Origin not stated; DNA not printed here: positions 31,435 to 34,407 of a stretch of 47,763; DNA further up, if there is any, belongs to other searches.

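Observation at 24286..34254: Neisseria-pgl-like gene set next to a Wzy_C-TPR protein: candidate O-linked protein glycosylation system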

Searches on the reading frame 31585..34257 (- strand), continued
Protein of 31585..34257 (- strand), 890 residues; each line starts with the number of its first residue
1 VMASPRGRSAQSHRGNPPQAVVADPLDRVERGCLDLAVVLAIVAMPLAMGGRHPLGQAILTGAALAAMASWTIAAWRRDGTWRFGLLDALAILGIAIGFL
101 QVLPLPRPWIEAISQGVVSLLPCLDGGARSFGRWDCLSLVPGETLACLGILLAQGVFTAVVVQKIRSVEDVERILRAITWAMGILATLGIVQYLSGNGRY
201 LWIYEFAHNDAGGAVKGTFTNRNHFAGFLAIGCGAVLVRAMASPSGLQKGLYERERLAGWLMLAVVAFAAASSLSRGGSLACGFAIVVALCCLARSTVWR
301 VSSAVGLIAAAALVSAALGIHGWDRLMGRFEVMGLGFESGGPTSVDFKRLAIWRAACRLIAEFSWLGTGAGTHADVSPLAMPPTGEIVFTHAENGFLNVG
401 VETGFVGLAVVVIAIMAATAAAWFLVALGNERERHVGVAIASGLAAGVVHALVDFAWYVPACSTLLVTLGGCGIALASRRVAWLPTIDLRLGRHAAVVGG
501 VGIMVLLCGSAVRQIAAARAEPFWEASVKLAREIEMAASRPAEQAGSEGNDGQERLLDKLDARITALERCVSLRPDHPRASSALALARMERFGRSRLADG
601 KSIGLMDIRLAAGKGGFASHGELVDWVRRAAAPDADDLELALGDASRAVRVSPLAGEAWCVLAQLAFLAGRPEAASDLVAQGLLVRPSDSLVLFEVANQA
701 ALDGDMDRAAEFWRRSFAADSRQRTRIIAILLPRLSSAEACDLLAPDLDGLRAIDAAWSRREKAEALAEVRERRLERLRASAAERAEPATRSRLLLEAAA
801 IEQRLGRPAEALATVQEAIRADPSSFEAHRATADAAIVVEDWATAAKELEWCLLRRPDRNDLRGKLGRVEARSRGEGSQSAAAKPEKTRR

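Call 24: find_related_loci(query=A1, collection=genome_contigs, flank=10000)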
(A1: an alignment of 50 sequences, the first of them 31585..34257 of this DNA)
Query A1 (890 aa) in genome_contigs; peptide patterns used: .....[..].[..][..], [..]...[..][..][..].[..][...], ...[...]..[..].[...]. (x = any residue, [..] = any of these).
599 stretches matched a pattern (row limit reached: there are more); 540 encode a relative of the query (tblastn E <= 1e-3); the best 80 are kept; 80 distinct loci.
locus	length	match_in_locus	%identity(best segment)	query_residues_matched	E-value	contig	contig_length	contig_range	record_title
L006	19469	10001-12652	68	1-890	0e+0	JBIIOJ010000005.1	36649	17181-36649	MAG: Pirellulales bacterium isolate ME2002-10-08pf_3300042317_group1_bin116 Rohwer_bin1729_scaffold_267_c1, whole genome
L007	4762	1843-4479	65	8-890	0e+0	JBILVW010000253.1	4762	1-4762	MAG: Pirellulales bacterium isolate ME2018-08-20_3300044629_group8_bin88 Rohwer_bin1718_scaffold_2726_c2, whole genome s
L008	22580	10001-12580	48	27-876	0e+0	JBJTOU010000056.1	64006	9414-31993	MAG: Planctomycetia bacterium isolate samp_4449_semibin_290 samp_4449_584378, whole genome shotgun sequence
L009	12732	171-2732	48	27-869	0e+0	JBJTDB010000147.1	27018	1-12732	MAG: Planctomycetia bacterium isolate samp_4326_VAMB_363 samp_4326_335399, whole genome shotgun sequence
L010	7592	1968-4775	38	4-890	0e+0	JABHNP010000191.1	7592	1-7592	MAG: Planctomycetaceae bacterium isolate SI037S4_bin10 k141_98291, whole genome shotgun sequence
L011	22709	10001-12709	41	34-878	0e+0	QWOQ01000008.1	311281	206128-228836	MAG: Planctomycetota bacterium isolate RH-20APR16-plancto3 RH-20APR16-C11, whole genome shotgun sequence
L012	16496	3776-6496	43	5-870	0e+0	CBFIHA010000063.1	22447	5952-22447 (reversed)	MAG: uncultured Pirellulales bacterium isolate Co_bin_748_permissive genome assembly, contig: Co_bin_748_permissive_c63,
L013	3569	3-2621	38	41-870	0e+0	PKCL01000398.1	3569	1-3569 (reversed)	MAG: Planctomycetaceae bacterium isolate Plancto9 c_000000028735, whole genome shotgun sequence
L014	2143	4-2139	38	197-866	8e-151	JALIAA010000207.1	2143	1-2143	MAG: Pirellulales bacterium isolate MAG-32 FT_SA74717_FT_409_length_2143_cov_11, whole genome shotgun sequence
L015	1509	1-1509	51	263-767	6e-132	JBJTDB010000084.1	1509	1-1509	MAG: Planctomycetia bacterium isolate samp_4326_VAMB_363 samp_4326_1416375, whole genome shotgun sequence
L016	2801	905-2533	40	36-534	6e-109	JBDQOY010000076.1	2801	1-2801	MAG: Pirellulales bacterium isolate SFB_27S_18OctNov_coas_55 k141_1192722, whole genome shotgun sequence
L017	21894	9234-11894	30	8-870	2e-101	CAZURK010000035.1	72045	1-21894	MAG TPA_asm: uncultured Pirellulaceae bacterium isolate SRP077602_co10_409 genome assembly, contig: NODE_953_length_7204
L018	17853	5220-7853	31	42-890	5e-101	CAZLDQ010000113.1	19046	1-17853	MAG TPA_asm: uncultured Planctomycetaceae bacterium isolate SRP167436_co1_175 genome assembly, contig: NODE_4531_length_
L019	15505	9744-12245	32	34-863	7e-101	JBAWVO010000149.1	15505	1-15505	MAG: Planctomycetota bacterium isolate ELA013 MAG013_149, whole genome shotgun sequence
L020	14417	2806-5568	32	2-884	3e-100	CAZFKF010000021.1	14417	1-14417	MAG TPA_asm: uncultured Planctomycetaceae bacterium isolate binchicken_co20_427 genome assembly, contig: NODE_7866_lengt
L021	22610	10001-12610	32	22-866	9e-100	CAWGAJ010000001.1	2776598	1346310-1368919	MAG: Pirellulales bacterium isolate MFD04408.bin.2.31 genome assembly, contig: contig_23429, whole genome shotgun sequen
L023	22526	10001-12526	30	26-866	2e-98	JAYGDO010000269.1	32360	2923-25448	MAG: Pirellulales bacterium isolate OC3_1000m_MAG_224 OC3_1000m_contig_1741310, whole genome shotgun sequence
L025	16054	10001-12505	31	34-863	2e-97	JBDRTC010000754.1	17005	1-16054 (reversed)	MAG: Planctomycetota bacterium isolate MEGAHIT-group-3.47 k141_289455, whole genome shotgun sequence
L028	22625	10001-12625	29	4-866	9e-97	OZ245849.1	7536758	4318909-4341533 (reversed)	MAG: Bythopirellula sp. isolate a23da1fa-4258-4937-963d-949696e3e025 genome assembly, chromosome: 1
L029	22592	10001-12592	30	34-875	2e-96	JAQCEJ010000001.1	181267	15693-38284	MAG: Planctomycetota bacterium isolate casp40-mb.109 NODE_72_length_181267_cov_0.102353, whole genome shotgun sequence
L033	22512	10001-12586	31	31-872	1e-94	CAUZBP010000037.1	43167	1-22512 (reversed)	MAG: Planctomycetota bacterium isolate CB27_Tmax.62 genome assembly, contig: Ga0310121_10000495, whole genome shotgun se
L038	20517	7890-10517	34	41-890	3e-94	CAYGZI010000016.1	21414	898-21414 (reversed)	MAG TPA_asm: uncultured Planctomycetaceae bacterium isolate ERP119294_co1_463 genome assembly, contig: NODE_3003_length_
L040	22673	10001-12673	30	17-888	7e-94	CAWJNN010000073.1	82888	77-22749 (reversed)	MAG: uncultured Planctomycetales bacterium isolate MFD02832.bin.2.19 genome assembly, contig: contig_61138, whole genome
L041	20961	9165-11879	31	24-888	9e-94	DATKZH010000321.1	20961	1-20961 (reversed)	MAG TPA_asm: Thermoguttaceae bacterium isolate SMAG_U14240 k141_4756360, whole genome shotgun sequence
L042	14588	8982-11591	31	22-885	2e-93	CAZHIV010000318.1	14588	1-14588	MAG TPA_asm: uncultured Planctomycetaceae bacterium isolate binchicken_co31_381 genome assembly, contig: k141_3579072, w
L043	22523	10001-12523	32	34-866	2e-93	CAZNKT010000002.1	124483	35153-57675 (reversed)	MAG TPA_asm: uncultured Pirellulales bacterium isolate SRP214966_co2_128 genome assembly, contig: NODE_80_length_124483_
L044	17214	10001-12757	31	9-890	2e-93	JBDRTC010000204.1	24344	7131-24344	MAG: Planctomycetota bacterium isolate MEGAHIT-group-3.47 k141_357400, whole genome shotgun sequence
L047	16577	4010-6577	31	34-882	9e-99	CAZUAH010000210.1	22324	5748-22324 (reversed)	MAG TPA_asm: uncultured Pirellulaceae bacterium isolate SRP077602_co5_269 genome assembly, contig: NODE_11454_length_223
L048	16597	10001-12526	31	22-863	7e-93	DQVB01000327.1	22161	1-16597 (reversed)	MAG TPA_asm: Planctomycetota bacterium isolate SZUA-1497 k95_128858, whole genome shotgun sequence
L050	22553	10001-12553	30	34-872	2e-92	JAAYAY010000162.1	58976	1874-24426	MAG: Planctomycetaceae bacterium isolate AS06rmzACSIP_219 287974_AS06, whole genome shotgun sequence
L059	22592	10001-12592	31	27-866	4e-91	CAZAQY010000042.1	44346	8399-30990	MAG TPA_asm: uncultured Pirellulaceae bacterium isolate binchicken_co273_199 genome assembly, contig: NODE_962_length_44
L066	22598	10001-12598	30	3-858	3e-89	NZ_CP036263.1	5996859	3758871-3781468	Adhaeretor mobilis strain HG15A2 chromosome, complete genome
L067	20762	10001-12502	30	34-866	1e-89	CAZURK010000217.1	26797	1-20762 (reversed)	MAG TPA_asm: uncultured Pirellulaceae bacterium isolate SRP077602_co10_409 genome assembly, contig: NODE_5560_length_267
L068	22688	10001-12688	27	6-889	2e-89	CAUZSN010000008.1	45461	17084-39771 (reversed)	MAG: Planctomycetota bacterium isolate CB6_AW.24 genome assembly, contig: Ga0310123_10000284, whole genome shotgun seque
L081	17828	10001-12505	31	34-863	9e-88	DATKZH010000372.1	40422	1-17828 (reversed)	MAG TPA_asm: Thermoguttaceae bacterium isolate SMAG_U14240 k141_794289, whole genome shotgun sequence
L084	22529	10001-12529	31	3-858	6e-87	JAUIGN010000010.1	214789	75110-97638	MAG: bacterium isolate Co_bin.157 NODE_627_length_214789_cov_2.375395, whole genome shotgun sequence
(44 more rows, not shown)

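Call 34: predict_structure(alignment_id=A1)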
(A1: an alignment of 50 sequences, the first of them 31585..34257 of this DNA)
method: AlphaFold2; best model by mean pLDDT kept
length: 890 residues; sequences in the alignment: 50
mean_pLDDT: 91.0   pTM: 0.89
mean pLDDT of the five models: 91.0, 90.0, 89.4, 88.7, 88.3
residues with pLDDT >= 90: 711; 70-90: 108; 50-70: 43; < 50: 28
segments of 3 or more residues with pLDDT < 50: 1-4, 6-9, 879-890
pLDDT, mean of each block of 10 residues (from residue 1): 47 52 88 98 96 96 98 95 97 98 97 95 94 96 97 98 97 97 95 71 54 81 94 96 79 91 96 91 96 81 89 90 83 67 64 94 97 94 80 93 98 97 96 96 97 89 98 96 94 96 98 97 95 90 71 94 98 97 98 94 93 93 97 95 98 97 97 96 96 97 96 95 92 96 96 95 96 98 90 98 97 98 97 97 97 96 96 70 43
secondary structure, 60 per line:
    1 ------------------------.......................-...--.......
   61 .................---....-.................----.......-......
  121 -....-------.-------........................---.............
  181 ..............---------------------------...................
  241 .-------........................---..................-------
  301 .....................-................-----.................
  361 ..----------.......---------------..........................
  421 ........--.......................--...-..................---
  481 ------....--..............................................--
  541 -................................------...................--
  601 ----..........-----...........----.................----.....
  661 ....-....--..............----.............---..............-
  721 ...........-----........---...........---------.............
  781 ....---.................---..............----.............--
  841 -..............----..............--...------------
elements in order (helices of 4 or more, strands of 3 or more residues): H25-47 H54-77 E81-84 H86-102 H107-113 H115-120 H141-164 H168-194 H222-241 H249-272 H276-293 H301-321 H323-338 H344-362 H373-379 H395-428 H431-453 H460-477 E487-490 H493-538 H542-573 H580-598 H605-614 H620-630 H635-651 H656-664 H666-669 H672-685 H690-702 H706-719 H721-731 H737-744 H748-758 H768-784 H788-804 H808-821 H826-838 H842-855 H860-873

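Call 37: fold_search(model_id=the predicted structure, library=pdb)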
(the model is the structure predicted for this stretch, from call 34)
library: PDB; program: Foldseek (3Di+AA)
matches with E <= 10: 1260; with E <= 0.001: 103
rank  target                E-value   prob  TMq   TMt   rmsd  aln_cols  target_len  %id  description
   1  8chy                  1.1e-06  1.00  0.17  0.44  13.6       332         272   15  Crystal structure of an 8-repeat consensus TPR superhelix with Zinc. (released 2024-02-21)
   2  1w3b_A                1.2e-06  1.00  0.12  0.24  18.1       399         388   16  The superhelical TPR domain of O-linked GlcNAc transferase reveals structural similarities to importin alpha. (released 2004-09-09)
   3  9qhc_B                2.3e-06  1.00  0.16  0.43  13.3       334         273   16  Crystal structure of 8-repeat CTPR protein with eliminated coordination sites (released 2025-10-22)
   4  7yeh_A                2.5e-06  1.00  0.13  0.12  22.7       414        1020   16  Cryo-EM structure of human OGT-OGA complex (released 2023-07-12)
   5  9qhc_A                3.5e-06  1.00  0.16  0.42  12.8       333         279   15  Crystal structure of 8-repeat CTPR protein with eliminated coordination sites (released 2025-10-22)
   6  9qhb                  5.0e-06  1.00  0.14  0.37  13.7       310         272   16  Crystal structure of 16-repeat CTPR protein with eliminated coordination sites (released 2025-10-22)
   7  5dse_C                5.0e-06  1.00  0.14  0.16  26.3       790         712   14  Crystal Structure of the TTC7B/Hyccin Complex (released 2015-12-02)
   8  7yea_A                5.8e-06  1.00  0.14  0.12  25.1       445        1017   14  Human O-GlcNAc transferase Dimer (released 2023-07-12)
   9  8dtf_A                6.2e-06  1.00  0.15  0.16  27.4       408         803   13  Cryo-EM structure of the full length Arabidopsis SPY with complete TPRs (released 2023-03-08)
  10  6bq1_B                6.2e-06  1.00  0.14  0.16  28.0       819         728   13  Human PI4KIIIa lipid kinase complex (released 2017-12-13)
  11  7tpg_B                7.2e-06  1.00  0.29  0.55   8.2       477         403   16  Single-Particle Cryo-EM Structure of the WaaL O-antigen ligase in its ligand bound state (released 2022-04-06)
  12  9gaw_P                9.7e-06  1.00  0.14  0.23  16.2       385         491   14  High-resolution structure of the Anaphase-promoting complex/cyclosome (APC/C) bound to co-activator Cdh1 (released 2024-08-14)
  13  7ntf_B                1.1e-05  1.00  0.14  0.15  16.6       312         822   18  Cryo-EM structure of unliganded O-GlcNAc transferase (released 2021-11-17)
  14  7y4i_A                1.5e-05  1.00  0.15  0.16  23.2       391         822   13  Crystal structure of SPINDLY in complex with GDP (released 2022-12-07)
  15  7y4i_B                1.5e-05  1.00  0.13  0.14  22.5       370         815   13  Crystal structure of SPINDLY in complex with GDP (released 2022-12-07)
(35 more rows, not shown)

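Call 47: search_protein_families(library=pfam, proteins=[L001:18777-20384:-, L023:12605-14107:+, L023:18818-20230:+, L023:3747-5060:-, L028:2284-3735:+, L028:3581-5068:+, L084:15971-17563:+, L084:13587-15083:+, L066:16560-18185:-, L066:1598-3088:-], max_evalue=0.01)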
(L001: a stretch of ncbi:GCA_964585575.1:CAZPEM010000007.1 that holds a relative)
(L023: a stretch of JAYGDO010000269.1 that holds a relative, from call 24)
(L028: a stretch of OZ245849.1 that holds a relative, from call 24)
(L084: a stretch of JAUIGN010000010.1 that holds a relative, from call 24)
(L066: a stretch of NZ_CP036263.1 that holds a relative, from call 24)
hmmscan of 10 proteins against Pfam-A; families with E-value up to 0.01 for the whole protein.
L001:18777-20384:- (536 aa): 0 families

L023:12605-14107:+ (501 aa): 1 family
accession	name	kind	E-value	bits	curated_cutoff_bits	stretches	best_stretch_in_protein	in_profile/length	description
PF00953.26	Glycos_transf_4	-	1.9e-37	129.1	27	1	85-236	4-159/160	Glycosyl transferase family 4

L023:18818-20230:+ (471 aa): 2 families
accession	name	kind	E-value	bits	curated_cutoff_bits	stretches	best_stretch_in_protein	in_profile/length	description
PF13440.11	Polysacc_synt_3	-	5e-24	85.5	23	1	66-362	2-292/293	Polysaccharide biosynthesis protein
PF01943.22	Polysacc_synt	-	1.3e-23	84.3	28.2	1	41-291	1-251/274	Polysaccharide biosynthesis protein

L023:3747-5060:- (438 aa): 1 family
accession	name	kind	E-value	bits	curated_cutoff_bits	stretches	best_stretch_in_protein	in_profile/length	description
PF00999.27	Na_H_Exchanger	-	1.2e-54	186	26.2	1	19-429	3-374/375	Sodium/hydrogen exchanger, transmembrane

L028:2284-3735:+ (484 aa): 0 families

L028:3581-5068:+ (496 aa): 1 family
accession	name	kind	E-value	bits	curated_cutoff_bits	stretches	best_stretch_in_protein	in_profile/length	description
PF14296.11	O-ag_pol_Wzy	-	6.8e-15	55.1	26.6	1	60-468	25-460/468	O-antigen polysaccharide polymerase Wzy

L084:15971-17563:+ (531 aa): 0 families

L084:13587-15083:+ (499 aa): 3 families
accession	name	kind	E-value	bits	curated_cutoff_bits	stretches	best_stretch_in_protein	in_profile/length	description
PF01943.22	Polysacc_synt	-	1.4e-14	54.6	28.2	1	80-355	8-274/274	Polysaccharide biosynthesis protein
PF13440.11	Polysacc_synt_3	-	3.3e-08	33.5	23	1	98-397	2-285/293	Polysaccharide biosynthesis protein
PF01554.23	MatE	-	0.00015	21.9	24.9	1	301-453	7-161/161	MatE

L066:16560-18185:- (542 aa): 3 families
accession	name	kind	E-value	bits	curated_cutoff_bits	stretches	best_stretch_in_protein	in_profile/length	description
PF00083.30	Sugar_tr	-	1e-105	354.7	22.3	2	18-353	1-350/452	Sugar (and other) transporter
PF07690.21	MFS_1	-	2.7e-34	119.1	33.4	1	23-343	2-291/347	Major Facilitator Superfamily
PF06609.19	TRI12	-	1.2e-05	24.5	23.2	1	55-218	81-242/599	Fungal trichothecene efflux pump (TRI12)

L066:1598-3088:- (497 aa): 0 families
